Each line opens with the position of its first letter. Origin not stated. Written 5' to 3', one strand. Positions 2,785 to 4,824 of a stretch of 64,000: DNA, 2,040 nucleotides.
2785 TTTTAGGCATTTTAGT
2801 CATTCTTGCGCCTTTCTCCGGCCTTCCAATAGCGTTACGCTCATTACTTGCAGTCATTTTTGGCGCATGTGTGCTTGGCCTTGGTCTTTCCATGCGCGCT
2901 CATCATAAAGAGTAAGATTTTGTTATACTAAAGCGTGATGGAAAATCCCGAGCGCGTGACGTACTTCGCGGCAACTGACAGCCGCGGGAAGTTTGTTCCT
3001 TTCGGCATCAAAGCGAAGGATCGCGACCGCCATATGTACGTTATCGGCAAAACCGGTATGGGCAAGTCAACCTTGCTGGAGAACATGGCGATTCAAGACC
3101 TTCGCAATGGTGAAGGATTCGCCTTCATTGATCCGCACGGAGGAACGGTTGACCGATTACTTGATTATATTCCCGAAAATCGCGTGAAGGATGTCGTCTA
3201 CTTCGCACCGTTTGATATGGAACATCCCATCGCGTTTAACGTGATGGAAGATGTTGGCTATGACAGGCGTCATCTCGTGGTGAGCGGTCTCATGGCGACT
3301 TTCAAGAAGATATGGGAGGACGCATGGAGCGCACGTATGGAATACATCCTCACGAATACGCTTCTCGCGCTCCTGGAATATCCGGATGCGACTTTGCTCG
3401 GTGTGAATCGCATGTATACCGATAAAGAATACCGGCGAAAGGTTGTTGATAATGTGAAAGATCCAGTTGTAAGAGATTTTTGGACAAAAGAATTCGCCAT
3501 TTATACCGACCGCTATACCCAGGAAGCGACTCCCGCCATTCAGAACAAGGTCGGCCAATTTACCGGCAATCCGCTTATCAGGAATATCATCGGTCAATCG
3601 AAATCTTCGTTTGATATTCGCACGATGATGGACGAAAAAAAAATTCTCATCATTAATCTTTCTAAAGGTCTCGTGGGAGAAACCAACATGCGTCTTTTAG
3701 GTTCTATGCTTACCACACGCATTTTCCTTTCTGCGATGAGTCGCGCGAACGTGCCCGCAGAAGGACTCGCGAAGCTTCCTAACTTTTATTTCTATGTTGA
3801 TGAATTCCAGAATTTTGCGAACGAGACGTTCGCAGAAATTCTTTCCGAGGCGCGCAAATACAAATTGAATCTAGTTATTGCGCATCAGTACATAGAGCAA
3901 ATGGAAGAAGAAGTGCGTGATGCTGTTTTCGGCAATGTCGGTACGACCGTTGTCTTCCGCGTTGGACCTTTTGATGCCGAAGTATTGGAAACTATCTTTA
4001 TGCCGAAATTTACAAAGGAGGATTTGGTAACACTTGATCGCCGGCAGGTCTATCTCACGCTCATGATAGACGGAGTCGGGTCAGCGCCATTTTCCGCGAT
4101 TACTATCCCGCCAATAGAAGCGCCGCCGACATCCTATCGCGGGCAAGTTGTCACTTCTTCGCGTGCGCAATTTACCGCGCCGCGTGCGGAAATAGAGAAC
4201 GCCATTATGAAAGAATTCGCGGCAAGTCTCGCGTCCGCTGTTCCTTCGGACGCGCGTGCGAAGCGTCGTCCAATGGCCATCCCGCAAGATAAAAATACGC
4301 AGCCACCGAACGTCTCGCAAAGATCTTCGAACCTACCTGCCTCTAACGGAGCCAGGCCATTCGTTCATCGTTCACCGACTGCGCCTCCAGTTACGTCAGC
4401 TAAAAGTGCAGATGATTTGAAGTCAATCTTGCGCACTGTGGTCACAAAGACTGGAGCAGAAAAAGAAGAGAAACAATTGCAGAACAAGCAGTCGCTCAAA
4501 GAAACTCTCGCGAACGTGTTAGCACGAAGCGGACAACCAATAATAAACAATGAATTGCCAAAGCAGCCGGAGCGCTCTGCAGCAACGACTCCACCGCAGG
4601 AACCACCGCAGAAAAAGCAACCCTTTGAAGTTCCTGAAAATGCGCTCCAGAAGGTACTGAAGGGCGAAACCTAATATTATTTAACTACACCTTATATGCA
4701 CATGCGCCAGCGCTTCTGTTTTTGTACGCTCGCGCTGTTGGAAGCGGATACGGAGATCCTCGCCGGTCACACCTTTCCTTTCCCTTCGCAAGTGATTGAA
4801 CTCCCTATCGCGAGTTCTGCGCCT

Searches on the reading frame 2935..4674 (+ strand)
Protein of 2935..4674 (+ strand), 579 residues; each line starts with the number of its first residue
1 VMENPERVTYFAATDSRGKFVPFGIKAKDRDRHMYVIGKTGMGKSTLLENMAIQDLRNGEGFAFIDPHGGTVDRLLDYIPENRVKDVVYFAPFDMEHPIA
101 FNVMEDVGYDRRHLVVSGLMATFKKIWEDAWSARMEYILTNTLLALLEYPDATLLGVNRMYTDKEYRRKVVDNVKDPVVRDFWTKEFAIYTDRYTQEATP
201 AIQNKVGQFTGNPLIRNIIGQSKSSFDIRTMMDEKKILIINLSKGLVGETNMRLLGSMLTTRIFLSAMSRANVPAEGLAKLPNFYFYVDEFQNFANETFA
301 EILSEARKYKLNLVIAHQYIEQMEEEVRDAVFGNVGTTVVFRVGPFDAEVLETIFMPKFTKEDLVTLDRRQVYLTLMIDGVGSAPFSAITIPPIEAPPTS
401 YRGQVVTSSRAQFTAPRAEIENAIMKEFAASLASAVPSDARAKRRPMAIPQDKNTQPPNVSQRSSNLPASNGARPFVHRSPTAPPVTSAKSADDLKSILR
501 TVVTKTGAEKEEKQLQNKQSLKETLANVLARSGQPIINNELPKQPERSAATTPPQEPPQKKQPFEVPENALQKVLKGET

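Call 82: search_protein_families(library=pfam, proteins=[window:2935-4674:+], max_evalue=0.001)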
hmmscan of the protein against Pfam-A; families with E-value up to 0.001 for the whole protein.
window:2935-4674:+ (579 aa): 5 families
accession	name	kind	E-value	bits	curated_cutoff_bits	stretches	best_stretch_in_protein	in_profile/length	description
PF10412.15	TrwB_AAD_bind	-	7.1e-10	38.8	20.5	1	27-344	11-311/387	Type IV secretion-system coupling protein DNA-binding domain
PF12696.13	TraG-D_C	-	7.1e-07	29.6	22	1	284-352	2-73/126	TraM recognition site of TraD and TraG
PF02534.20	T4SS-DNA_transf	-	7.4e-07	28.8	20.1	1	32-326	45-347/468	Type IV secretory system Conjugative DNA transfer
PF13401.12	AAA_22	-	8.6e-07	29.8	27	0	30-77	4-52/130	AAA domain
PF01935.23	DUF87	-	0.0007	20.2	23.2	1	21-260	12-217/220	Helicase HerA, central domain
